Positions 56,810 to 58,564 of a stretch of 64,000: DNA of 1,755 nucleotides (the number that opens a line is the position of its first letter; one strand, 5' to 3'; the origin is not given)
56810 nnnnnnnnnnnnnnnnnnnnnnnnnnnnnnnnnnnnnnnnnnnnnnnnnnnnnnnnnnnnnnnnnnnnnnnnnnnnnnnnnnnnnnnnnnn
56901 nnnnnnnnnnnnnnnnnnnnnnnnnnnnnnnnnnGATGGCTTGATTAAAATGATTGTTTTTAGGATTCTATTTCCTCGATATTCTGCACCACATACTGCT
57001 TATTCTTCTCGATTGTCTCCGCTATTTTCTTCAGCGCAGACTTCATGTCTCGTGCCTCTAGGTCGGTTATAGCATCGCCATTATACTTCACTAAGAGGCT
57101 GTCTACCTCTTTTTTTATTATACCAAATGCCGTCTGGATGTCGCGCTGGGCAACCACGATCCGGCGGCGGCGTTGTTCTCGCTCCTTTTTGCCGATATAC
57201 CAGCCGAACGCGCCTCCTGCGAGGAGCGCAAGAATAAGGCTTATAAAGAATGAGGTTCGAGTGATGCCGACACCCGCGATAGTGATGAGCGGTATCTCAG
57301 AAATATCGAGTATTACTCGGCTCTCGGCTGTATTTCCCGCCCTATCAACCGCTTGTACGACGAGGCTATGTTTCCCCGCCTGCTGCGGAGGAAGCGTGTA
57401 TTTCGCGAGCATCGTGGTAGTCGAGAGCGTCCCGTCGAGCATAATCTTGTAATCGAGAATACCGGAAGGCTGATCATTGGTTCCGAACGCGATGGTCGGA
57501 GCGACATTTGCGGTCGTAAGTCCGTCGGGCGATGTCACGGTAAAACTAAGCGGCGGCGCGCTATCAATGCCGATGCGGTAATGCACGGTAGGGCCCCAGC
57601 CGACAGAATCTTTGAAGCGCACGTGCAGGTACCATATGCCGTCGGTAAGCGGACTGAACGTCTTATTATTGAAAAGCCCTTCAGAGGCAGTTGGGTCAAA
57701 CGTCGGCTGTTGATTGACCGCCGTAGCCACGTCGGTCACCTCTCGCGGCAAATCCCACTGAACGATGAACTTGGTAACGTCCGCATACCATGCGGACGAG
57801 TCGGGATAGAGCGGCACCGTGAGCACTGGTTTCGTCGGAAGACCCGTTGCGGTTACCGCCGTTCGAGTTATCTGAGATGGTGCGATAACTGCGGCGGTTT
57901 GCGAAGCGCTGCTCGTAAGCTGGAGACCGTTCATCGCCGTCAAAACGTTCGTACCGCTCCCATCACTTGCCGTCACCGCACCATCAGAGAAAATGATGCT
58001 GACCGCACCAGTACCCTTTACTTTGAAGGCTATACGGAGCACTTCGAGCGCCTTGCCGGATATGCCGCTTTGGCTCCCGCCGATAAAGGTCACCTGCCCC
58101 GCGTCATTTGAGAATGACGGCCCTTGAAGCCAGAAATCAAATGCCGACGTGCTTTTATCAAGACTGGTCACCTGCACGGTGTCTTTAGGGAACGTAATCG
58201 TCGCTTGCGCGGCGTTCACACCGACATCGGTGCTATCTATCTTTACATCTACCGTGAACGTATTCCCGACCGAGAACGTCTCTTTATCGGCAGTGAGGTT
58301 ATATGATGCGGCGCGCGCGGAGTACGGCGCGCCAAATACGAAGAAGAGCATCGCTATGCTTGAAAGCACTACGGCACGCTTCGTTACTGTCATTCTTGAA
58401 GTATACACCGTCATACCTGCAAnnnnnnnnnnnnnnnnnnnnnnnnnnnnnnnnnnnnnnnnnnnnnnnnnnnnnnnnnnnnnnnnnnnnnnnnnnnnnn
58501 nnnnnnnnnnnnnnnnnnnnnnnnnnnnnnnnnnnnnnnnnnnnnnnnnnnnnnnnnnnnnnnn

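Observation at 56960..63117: Cohesin-anchor / giant dockerin-protein pair: a cellulosome-style surface assembly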

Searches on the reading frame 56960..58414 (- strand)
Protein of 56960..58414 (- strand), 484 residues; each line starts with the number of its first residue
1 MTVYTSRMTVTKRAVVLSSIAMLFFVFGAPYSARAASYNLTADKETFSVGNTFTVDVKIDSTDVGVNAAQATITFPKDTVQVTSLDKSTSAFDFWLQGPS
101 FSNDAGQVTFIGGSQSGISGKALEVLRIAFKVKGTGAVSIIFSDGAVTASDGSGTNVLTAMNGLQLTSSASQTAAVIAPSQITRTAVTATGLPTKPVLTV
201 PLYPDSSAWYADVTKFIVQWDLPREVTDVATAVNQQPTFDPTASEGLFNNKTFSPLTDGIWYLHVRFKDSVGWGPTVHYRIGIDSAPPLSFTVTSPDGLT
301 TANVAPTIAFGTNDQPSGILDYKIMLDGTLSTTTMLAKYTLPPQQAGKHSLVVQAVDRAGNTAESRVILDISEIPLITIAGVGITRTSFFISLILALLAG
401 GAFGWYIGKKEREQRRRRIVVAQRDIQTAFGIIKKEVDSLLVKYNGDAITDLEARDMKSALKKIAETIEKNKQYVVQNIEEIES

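Call 3: search_protein_families(library=pfam, proteins=[window:56960-58414:-], max_evalue=0.1)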
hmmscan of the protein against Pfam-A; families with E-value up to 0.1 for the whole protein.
window:56960-58414:- (484 aa): 2 families
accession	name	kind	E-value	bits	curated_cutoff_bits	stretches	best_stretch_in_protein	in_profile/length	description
PF19077.6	Big_13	-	3.5e-05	24.7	27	1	338-366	65-94/102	Bacterial Ig-like domain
PF06832.18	BiPBP_C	-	0.012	15.9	26.8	1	322-365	46-88/90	Penicillin-Binding Protein C-terminus Family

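Call 4: search_protein_families(library=ncbifam, proteins=[window:56960-58414:-], max_evalue=0.1)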
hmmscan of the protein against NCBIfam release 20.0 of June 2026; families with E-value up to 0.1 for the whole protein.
window:56960-58414:- (484 aa): 1 family
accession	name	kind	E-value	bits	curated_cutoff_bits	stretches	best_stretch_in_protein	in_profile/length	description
NF047446.1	barrel_OmpL47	domain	1.6e-05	25.2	40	1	309-365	8-61/68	OmpL47-type beta-barrel domain-containing protein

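Call 5: search_solved_structures(query=window:56960-58414:-, max_evalue=10, show_alignments=3)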
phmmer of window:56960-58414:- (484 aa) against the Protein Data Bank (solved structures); distinct sequences matched with E-value up to 10: 0.

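Call 6: find_homologous_proteins(query=window:56960-58414:-, max_evalue=0.001)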
Query window:56960-58414:- (484 aa): 290 proteins with E <= 0.001 among 8000 candidates; the best 120 are listed.
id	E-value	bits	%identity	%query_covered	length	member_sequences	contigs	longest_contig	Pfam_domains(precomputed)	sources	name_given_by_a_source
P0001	0.0e+0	1035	100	99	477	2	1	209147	-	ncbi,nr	ncbi:MAG: cohesin domain-containing protein [Candidatus Pacebacteria bacterium]|nr:cohesin domain-co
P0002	2.1e-249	846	78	100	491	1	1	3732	-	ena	-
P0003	1.0e-248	843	79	100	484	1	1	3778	-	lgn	-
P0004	7.5e-234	794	72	100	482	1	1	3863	PF00963.25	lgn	-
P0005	1.5e-230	784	72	100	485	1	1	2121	PF00963.25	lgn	-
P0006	4.8e-226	769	72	96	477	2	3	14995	PF00963.25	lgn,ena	-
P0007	2.2e-224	763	70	99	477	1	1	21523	-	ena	-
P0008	1.8e-223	760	72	99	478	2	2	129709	PF19077.7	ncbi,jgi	ncbi:MAG: cohesin domain-containing protein [Candidatus Paceibacterota bacterium]|jgi:hypothetical p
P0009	1.6e-222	757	73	94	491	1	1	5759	PF00963.25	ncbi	-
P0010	4.8e-221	752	69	100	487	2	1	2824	PF19077.7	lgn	-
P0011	7.4e-221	752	71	99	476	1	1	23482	PF00963.25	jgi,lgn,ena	-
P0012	3.1e-218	743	77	89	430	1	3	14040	-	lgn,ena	-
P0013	3.8e-218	743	69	98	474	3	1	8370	PF00963.25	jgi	jgi:hypothetical protein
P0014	3.4e-217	740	69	98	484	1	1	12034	-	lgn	-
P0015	2.6e-216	737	68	100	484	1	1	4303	-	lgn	-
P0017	9.9e-215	731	68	99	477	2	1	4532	PF00963.25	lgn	-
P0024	8.8e-191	652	61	100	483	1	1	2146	PF00963.25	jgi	jgi:Cohesin domain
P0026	1.3e-188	645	59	99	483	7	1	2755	PF00963.25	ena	-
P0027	5.7e-188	643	60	98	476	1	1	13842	PF00963.25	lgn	-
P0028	2.7e-187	641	59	99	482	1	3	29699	PF00963.25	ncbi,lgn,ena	-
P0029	7.4e-187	640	59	98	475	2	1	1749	PF00963.25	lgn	-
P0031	3.5e-184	631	58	99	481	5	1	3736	PF00963.25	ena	-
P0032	9.5e-181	619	62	92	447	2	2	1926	PF00963.25,PF19077.7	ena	-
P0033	1.7e-169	582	56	95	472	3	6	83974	PF00963.25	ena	-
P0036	5.5e-165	567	54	98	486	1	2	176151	PF00963.25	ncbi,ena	-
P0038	1.9e-156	539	53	95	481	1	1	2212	PF00963.25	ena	-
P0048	1.2e-130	454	46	97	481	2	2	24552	PF00963.25,PF19077.7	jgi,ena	-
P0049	6.2e-129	449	50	75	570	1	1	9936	PF00963.25,PF19077.7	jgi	jgi:hypothetical protein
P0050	1.6e-128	447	48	69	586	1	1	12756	PF00963.25,PF19077.7,PF17936.8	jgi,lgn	-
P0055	9.4e-126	438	50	74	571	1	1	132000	PF00963.25,PF19077.7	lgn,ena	-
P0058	5.3e-123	429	46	77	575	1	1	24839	PF00963.25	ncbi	-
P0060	1.1e-122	428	49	75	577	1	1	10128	PF00963.25,PF19077.7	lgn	-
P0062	1.8e-122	427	55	76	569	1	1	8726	PF00963.25,PF19077.7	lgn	-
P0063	2.1e-122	427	46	74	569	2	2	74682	PF00963.25,PF19077.7,PF17936.8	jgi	jgi:hypothetical protein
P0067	1.1e-121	425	45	76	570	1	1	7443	PF00963.25,PF19077.7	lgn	-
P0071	2.5e-121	424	43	99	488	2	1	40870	PF00963.25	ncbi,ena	-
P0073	1.3e-120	421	46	76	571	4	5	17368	PF00963.25,PF19077.7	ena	-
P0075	2.2e-120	420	49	75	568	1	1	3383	PF00963.25,PF19077.7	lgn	-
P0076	2.7e-120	420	45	93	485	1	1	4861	PF00963.25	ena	-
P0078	5.9e-120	419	42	95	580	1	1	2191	PF00963.25,PF19077.7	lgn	-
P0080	9.0e-120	418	43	90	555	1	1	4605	PF00963.25,PF19077.7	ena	-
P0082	1.3e-119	418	44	76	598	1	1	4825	PF00963.25,PF19077.7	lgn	-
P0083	1.5e-119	418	45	93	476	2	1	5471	PF00963.25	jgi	jgi:hypothetical protein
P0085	2.3e-119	417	46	80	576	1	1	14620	PF00963.25,PF19077.7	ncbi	-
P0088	8.0e-119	415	47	77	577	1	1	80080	PF00963.25,PF19077.7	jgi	jgi:hypothetical protein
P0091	2.5e-118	414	44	98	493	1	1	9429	PF00963.25,PF19077.7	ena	-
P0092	3.6e-118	413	47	79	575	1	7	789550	PF19077.7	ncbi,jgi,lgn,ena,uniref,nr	ncbi:MAG: hypothetical protein ACD_81C00179G0004 [uncultured bacterium]|uniref:Cohesin domain-contai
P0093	4.1e-118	413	47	77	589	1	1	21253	PF00963.25,PF19077.7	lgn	-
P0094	5.6e-118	413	47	74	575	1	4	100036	PF00963.25,PF19077.7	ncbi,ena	-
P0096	8.5e-118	412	45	77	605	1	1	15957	PF00963.25,PF19077.7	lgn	-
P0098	1.6e-117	411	48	75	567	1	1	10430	PF00963.25,PF19077.7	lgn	-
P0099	1.7e-117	411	46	76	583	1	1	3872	PF00963.25,PF19077.7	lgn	-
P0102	4.9e-117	409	48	73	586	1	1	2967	PF00963.25,PF19077.7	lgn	-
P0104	1.1e-116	408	45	78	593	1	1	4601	PF00963.25,PF19077.7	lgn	-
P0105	1.2e-116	408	44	79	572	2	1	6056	PF00963.25,PF19077.7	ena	-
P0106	2.7e-116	407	44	91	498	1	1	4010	PF00963.25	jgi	jgi:hypothetical protein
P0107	2.8e-116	407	48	76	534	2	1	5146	PF00963.25,PF19077.7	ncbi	-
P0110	7.3e-116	406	43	98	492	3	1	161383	PF00963.25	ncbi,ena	-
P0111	1.3e-115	405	46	74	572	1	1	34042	PF00963.25,PF19077.7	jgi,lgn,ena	-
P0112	2.6e-115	404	48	74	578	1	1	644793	PF00963.25,PF19077.7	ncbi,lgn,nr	ncbi:MAG: hypothetical protein HYS87_00800 [Candidatus Colwellbacteria bacterium]|nr:hypothetical pr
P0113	3.5e-115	403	43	93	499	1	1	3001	PF00963.25,PF19077.7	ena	-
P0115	5.1e-115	403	45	75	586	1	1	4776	PF00963.25,PF19077.7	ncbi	-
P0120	1.0e-114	402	41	97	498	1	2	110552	PF00963.25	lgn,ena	-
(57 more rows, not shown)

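Call 9: search_solved_structures(query=A1, max_evalue=10, show_alignments=3)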
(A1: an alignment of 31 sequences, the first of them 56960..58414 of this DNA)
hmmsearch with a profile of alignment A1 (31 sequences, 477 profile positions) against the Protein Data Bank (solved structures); distinct sequences matched with E-value up to 10: 7.
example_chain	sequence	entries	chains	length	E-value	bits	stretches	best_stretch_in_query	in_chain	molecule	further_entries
5aoz_A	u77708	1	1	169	0.064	14.9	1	29-86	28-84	PUTATIVE CELLULOSOMAL SCAFFOLDIN PROTEIN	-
7urp_A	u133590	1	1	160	0.065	14.9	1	34-135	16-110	Ribonucleases G and E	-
5m2o_A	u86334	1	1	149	0.12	14.1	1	33-86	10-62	Putative cellulosomal scaffoldin protein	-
9d93_Sa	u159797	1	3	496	0.28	12.8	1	309-361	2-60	Tail wing base, gp30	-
5lq5_A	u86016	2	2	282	1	10.9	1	397-431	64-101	Putative phosphonate binding protein for ABC transporter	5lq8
6x94_A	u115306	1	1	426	3.9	9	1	410-473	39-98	Serine--tRNA ligase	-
9e5c_1h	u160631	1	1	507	6.4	8.3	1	401-471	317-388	Dynein regulatory complex subunit 2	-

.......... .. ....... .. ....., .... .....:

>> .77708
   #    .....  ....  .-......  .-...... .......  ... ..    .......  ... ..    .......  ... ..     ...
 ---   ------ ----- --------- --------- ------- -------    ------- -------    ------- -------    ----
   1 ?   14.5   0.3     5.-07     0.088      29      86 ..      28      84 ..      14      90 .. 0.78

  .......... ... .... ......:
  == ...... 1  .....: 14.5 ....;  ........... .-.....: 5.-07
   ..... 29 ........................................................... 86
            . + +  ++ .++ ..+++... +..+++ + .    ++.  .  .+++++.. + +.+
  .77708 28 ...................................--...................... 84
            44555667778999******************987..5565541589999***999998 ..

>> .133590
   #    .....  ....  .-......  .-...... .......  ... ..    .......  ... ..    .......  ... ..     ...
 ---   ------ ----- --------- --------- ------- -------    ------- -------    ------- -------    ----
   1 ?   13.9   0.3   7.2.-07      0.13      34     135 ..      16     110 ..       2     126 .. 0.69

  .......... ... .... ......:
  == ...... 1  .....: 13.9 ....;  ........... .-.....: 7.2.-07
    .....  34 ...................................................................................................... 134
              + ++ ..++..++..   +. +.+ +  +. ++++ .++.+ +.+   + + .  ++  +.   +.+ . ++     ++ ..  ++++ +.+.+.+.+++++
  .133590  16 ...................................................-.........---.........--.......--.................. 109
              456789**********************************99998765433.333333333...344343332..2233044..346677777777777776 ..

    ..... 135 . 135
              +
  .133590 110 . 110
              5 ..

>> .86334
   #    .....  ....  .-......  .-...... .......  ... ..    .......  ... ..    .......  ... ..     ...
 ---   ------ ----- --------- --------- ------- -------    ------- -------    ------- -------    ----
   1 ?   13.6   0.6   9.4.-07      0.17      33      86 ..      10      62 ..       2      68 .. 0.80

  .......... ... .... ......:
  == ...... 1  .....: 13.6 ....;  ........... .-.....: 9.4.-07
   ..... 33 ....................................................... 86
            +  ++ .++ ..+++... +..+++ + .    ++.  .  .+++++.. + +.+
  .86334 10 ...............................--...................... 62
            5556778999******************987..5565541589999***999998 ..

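Call 10: search_protein_families(library=pfam, alignment_id=A1, max_evalue=0.01)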
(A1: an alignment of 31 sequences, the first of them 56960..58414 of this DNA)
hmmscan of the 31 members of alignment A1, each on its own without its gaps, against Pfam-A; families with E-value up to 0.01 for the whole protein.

A. member 1, window:56960-58414:- (484 aa): 1 family
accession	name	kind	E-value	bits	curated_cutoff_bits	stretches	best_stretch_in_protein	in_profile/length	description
PF19077.6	Big_13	-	3.5e-05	24.7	27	1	338-366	65-94/102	Bacterial Ig-like domain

B. families by the number of members that match (of 31 scanned): 5 families
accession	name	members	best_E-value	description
PF19077.6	Big_13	29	7.8e-08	Bacterial Ig-like domain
PF00963.24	Cohesin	12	1.9e-08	Cohesin domain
PF13584.12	BatD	5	0.00071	BatD DUF11 like domain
PF06832.18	BiPBP_C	3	0.003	Penicillin-Binding Protein C-terminus Family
PF24421.1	Ig_J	1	0.0067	Tip attachment protein J, Ig-like domain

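Call 14: find_encoding_contigs(protein=P0008, flank=10000, max_places=2)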
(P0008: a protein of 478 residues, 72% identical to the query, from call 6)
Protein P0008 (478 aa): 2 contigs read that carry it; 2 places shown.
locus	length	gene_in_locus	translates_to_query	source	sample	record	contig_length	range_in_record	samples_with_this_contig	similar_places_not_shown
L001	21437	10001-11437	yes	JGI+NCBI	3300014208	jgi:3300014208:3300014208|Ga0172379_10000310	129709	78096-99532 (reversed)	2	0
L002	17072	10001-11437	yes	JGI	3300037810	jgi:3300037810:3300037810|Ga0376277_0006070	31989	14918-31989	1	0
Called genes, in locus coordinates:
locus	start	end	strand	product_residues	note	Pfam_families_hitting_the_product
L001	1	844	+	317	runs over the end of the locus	PF01795:Methyltransf_5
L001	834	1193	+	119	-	-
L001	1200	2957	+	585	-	PF00905:Transpeptidase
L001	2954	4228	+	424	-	PF08245:Mur_ligase_M, PF02875:Mur_ligase_C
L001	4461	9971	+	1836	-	-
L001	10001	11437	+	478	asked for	PF19077:Big_13 (faint)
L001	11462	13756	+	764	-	-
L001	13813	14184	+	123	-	PF00072:Response_reg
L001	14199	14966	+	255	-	PF08448:PAS_4, PF13426:PAS_9 (weak)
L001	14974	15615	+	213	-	-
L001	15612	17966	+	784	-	PF02743:dCache_1, PF00672:HAMP, PF00989:PAS, PF08448:PAS_4, PF13426:PAS_9, PF08447:PAS_3, PF00512:HisKA, PF02518:HATPase_c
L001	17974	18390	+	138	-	PF00072:Response_reg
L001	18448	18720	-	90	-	-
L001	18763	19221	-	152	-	PF09424:YqeY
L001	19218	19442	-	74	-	-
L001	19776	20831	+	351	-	PF02646:RmuC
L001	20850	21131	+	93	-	-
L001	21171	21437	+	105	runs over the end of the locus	PF00829:Ribosomal_L21p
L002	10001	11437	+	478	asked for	PF19077:Big_13 (faint)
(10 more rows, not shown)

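Call 15: find_encoding_contigs(protein=P0036, flank=10000, max_places=2)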
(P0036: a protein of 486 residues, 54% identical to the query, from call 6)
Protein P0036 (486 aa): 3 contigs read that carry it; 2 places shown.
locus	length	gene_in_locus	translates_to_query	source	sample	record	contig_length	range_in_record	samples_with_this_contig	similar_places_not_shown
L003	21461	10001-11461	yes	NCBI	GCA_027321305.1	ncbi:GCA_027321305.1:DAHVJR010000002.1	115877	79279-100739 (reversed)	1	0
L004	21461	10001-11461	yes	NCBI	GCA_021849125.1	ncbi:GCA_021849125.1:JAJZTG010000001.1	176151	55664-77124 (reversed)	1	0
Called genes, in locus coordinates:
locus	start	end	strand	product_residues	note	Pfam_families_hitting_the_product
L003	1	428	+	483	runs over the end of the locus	PF01336:tRNA_anti-codon (weak), PF00152:tRNA-synt_2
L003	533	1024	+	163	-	PF02381:MraZ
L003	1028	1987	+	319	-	PF01795:Methyltransf_5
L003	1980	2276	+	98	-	-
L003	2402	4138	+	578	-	PF03717:PBP_dimer (weak), PF00905:Transpeptidase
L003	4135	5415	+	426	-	PF08245:Mur_ligase_M, PF02875:Mur_ligase_C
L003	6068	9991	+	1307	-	-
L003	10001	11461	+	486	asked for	PF00963:Cohesin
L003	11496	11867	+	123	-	PF00072:Response_reg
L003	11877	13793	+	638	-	PF00989:PAS, PF13426:PAS_9, PF00989:PAS, PF08448:PAS_4, PF13426:PAS_9, PF00989:PAS, PF08448:PAS_4, PF13426:PAS_9, +8 more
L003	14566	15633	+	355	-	PF02646:RmuC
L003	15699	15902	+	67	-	-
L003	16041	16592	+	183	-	-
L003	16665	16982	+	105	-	PF00829:Ribosomal_L21p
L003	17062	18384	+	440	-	PF00270:DEAD, PF04851:ResIII, PF00271:Helicase_C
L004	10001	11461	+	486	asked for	PF00963:Cohesin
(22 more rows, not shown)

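Call 16: find_encoding_contigs(protein=P0092, flank=10000, max_places=2)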
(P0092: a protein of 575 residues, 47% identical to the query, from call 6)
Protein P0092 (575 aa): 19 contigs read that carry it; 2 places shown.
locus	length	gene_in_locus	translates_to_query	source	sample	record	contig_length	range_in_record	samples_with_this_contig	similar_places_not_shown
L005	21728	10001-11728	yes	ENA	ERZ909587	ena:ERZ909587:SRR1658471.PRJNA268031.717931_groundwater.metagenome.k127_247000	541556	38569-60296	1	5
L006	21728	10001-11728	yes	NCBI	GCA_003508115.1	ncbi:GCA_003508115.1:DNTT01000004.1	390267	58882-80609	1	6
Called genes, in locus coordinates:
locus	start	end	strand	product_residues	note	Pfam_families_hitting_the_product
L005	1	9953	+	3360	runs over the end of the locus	PF09276:Pertus-S5-tox (faint), PF16640:Big_3_5, PF01833:TIG (weak)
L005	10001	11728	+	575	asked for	PF19077:Big_13 (faint)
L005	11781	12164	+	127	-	PF00072:Response_reg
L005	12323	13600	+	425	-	PF00070:Pyr_redox (faint), PF00890:FAD_binding_2, PF01134:GIDA (faint), PF01494:FAD_binding_3 (weak), PF03486:HI0933_like, PF07992:Pyr_redox_2, PF12831:FAD_oxidored, PF22780:HI0933_like_1st, +1 more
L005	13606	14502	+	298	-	PF13460:NAD_binding_10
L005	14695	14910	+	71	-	-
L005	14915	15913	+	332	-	PF01207:Dus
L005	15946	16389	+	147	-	-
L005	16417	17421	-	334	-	PF01018:GTP1_OBG, PF01926:MMR_HSR1, PF02421:FeoB_N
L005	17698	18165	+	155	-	-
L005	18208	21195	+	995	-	PF00580:UvrD-helicase, PF13245:AAA_19, PF13361:UvrD_C, PF13538:UvrD_C_2 (faint), PF12705:PDDEXK_1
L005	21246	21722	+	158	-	PF07681:DoxX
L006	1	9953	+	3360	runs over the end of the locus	PF09276:Pertus-S5-tox (faint), PF16640:Big_3_5, PF01833:TIG (weak)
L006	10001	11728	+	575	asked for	PF19077:Big_13 (faint)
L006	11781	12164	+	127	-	PF00072:Response_reg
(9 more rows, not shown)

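Call 23: predict_structure(alignment_id=A1)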
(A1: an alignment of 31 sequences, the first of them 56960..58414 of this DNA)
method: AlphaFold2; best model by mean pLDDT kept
length: 484 residues; sequences in the alignment: 31
mean_pLDDT: 80.8   pTM: 0.56
mean pLDDT of the five models: 80.8, 77.4, 66.0, 65.8, 60.4
residues with pLDDT >= 90: 127; 70-90: 270; 50-70: 69; < 50: 18
segments of 3 or more residues with pLDDT < 50: 1-5, 28-33, 171-175
pLDDT, mean of each block of 10 residues (from residue 1): 50 69 58 69 75 87 83 91 88 81 93 83 87 85 89 82 75 55 84 87 72 82 91 92 90 85 93 91 86 90 91 88 91 93 91 90 89 82 80 86 83 73 69 71 59 67 73 66 53
secondary structure, 60 per line:
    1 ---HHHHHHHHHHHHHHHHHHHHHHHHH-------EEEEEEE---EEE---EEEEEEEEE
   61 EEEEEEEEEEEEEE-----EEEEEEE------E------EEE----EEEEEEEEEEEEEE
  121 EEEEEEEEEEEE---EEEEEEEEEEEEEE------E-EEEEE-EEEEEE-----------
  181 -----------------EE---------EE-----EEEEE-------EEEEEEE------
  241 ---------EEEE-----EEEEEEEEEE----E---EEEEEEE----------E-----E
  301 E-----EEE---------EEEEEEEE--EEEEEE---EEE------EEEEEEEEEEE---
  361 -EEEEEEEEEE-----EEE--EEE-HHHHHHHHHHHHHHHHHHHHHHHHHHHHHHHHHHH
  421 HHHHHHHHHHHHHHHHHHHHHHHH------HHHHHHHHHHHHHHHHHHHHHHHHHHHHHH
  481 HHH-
elements in order: H4-28 E36-42 E46-48 E52-74 E80-86 E100-102 E107-132 E136-149 E158-162 E164-169 E216-220 E228-234 E250-253 E259-268 E277-283 E307-309 E319-326 E329-334 E338-340 E347-357 E362-371 E377-379 E382-384 H386-444 H451-483
